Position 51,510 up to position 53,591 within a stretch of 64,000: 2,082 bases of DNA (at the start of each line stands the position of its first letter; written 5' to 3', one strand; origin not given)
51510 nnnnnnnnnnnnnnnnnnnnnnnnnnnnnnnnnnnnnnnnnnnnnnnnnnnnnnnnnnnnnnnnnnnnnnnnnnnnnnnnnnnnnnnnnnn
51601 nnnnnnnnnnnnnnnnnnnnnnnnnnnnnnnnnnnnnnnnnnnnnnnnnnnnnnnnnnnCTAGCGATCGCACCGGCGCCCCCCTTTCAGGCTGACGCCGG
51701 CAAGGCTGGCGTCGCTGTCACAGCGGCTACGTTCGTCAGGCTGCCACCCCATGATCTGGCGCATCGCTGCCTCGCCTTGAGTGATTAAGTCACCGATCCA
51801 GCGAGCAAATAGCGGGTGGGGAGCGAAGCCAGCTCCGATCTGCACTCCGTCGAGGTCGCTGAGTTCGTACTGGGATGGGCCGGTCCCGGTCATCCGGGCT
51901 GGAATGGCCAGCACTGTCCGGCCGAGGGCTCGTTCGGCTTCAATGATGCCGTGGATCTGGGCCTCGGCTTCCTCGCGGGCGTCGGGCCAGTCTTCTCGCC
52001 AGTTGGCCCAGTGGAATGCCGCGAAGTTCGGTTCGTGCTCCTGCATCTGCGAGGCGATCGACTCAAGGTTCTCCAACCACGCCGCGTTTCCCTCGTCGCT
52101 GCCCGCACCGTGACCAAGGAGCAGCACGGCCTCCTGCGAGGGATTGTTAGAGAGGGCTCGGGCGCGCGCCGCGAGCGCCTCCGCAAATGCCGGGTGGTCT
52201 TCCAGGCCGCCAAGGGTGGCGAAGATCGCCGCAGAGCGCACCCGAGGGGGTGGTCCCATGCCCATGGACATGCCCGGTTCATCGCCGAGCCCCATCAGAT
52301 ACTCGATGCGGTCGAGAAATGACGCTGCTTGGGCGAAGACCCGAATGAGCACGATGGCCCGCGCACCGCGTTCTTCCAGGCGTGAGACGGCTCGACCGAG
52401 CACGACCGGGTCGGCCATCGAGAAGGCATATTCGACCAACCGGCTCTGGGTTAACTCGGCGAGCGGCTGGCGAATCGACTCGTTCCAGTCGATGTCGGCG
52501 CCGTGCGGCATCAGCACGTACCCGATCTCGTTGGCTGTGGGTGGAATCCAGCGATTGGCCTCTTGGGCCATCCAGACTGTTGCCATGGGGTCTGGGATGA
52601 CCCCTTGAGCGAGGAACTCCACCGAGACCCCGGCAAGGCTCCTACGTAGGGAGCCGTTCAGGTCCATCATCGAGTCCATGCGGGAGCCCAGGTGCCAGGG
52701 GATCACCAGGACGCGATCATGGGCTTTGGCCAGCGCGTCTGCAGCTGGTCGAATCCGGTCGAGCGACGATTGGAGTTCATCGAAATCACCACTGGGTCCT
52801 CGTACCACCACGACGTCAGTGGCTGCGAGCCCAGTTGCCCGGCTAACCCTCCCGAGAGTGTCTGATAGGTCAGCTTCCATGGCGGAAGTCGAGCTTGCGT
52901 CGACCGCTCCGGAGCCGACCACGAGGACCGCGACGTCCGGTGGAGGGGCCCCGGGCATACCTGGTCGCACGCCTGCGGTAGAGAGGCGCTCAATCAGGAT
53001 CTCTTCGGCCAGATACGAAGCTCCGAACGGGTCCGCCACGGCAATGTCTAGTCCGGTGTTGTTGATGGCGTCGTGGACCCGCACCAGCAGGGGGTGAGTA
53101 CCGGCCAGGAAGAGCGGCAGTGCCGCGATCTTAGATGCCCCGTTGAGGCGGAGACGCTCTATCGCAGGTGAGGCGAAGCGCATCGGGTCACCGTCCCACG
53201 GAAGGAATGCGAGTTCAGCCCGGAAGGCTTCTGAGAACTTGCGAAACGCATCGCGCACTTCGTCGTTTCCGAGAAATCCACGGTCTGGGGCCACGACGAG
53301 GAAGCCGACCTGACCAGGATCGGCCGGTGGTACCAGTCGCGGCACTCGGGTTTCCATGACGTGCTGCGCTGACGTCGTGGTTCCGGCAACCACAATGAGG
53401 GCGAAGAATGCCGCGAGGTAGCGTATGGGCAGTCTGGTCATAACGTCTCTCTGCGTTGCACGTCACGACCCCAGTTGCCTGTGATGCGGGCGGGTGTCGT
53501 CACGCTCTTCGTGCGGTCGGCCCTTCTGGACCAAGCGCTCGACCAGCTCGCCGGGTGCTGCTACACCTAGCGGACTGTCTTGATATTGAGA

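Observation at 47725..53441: Operon of a secreted tandem CbiX-like chelatase, a beta-propeller, a TonB-dependent receptor and a small Cys/His protein: possible periplasmic metal-extraction uptake system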

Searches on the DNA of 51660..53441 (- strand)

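Call 39: search_rna_families(sources=[L005, L013, L016, L040, L061, L072], threshold=gathering)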
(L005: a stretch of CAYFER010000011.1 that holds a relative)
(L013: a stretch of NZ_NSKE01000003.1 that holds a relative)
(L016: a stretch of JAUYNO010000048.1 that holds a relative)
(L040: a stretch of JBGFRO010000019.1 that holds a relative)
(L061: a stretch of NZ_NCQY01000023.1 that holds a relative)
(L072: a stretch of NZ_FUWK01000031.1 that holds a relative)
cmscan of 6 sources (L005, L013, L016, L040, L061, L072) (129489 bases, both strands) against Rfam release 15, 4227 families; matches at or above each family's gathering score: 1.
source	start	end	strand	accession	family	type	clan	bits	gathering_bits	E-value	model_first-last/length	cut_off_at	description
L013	3305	3378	+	RF00005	tRNA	Gene; tRNA;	CL00001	73.1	29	8.9e-14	1-71/71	no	tRNA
